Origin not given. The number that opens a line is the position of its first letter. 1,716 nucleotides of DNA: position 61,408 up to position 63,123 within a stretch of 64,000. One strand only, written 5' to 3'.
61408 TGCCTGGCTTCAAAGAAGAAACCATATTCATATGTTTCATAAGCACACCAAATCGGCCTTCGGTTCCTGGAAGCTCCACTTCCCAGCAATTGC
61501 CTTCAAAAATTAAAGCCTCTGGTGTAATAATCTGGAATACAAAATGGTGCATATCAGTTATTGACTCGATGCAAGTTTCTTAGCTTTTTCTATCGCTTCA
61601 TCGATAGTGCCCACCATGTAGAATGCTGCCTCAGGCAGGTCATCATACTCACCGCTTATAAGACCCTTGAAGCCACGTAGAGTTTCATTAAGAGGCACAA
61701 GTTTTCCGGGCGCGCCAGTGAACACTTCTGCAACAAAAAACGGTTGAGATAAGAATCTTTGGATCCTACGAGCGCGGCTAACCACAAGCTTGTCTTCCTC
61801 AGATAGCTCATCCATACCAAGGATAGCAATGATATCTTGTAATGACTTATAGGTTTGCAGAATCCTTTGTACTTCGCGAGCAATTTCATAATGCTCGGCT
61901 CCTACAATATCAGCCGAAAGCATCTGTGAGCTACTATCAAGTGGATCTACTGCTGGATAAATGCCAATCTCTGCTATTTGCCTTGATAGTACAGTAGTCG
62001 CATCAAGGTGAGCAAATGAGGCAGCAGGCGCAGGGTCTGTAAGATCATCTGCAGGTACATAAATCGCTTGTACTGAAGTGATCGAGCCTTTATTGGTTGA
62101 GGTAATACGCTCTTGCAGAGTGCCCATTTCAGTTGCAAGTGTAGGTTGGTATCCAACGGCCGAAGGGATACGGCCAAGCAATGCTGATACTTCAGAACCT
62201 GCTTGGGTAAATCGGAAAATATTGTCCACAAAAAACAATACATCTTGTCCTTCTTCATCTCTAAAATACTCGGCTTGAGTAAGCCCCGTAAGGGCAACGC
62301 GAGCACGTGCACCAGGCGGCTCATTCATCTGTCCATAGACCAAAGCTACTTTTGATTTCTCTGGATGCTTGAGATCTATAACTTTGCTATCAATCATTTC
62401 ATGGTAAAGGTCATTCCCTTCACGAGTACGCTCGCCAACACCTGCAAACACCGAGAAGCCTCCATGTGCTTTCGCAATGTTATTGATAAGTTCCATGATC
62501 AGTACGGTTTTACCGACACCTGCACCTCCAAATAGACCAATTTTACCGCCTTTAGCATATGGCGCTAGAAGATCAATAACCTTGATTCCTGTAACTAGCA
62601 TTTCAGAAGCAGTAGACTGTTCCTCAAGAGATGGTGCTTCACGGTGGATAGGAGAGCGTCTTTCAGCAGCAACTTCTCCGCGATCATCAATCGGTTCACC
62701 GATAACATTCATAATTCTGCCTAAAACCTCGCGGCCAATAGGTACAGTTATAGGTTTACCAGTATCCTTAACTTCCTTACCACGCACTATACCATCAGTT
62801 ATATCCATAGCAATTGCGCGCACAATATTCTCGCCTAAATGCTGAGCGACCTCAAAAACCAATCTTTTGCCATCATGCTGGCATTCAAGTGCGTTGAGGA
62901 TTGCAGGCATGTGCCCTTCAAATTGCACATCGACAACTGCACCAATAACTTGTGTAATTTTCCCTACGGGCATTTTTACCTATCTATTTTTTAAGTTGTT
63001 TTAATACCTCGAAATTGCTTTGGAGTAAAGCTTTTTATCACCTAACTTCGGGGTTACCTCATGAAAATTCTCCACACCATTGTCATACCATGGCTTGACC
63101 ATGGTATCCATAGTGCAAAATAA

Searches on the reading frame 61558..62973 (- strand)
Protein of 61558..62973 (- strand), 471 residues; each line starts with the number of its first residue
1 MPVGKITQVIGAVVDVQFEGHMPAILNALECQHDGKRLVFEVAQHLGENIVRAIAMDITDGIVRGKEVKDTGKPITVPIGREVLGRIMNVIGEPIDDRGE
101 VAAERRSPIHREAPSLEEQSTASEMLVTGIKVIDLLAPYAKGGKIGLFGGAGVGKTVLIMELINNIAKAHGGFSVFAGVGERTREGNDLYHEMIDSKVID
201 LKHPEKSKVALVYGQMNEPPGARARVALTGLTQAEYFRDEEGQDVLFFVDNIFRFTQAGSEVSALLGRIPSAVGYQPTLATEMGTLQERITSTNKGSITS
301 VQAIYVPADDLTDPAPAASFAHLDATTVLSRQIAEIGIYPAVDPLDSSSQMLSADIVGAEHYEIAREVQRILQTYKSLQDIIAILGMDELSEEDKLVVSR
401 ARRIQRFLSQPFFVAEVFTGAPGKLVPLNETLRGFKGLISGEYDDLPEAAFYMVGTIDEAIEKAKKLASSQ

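Call 78: search_protein_families(library=pfam, proteins=[window:61558-62973:-])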
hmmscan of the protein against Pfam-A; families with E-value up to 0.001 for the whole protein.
window:61558-62973:- (471 aa): 3 families
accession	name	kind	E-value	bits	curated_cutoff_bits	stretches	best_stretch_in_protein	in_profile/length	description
PF00006.31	ATP-synt_ab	-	5.3e-69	232.5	29.5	1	129-349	1-213/213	ATP synthase alpha/beta family, nucleotide-binding domain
PF02874.29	ATP-synt_ab_N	-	1.4e-20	74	20.9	1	6-72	1-69/69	ATP synthase alpha/beta family, beta-barrel domain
PF22919.1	ATP-synt_VA_C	-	1.9e-16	60.4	24.7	1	355-434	6-87/101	C-terminal domain of V and A type ATP synthase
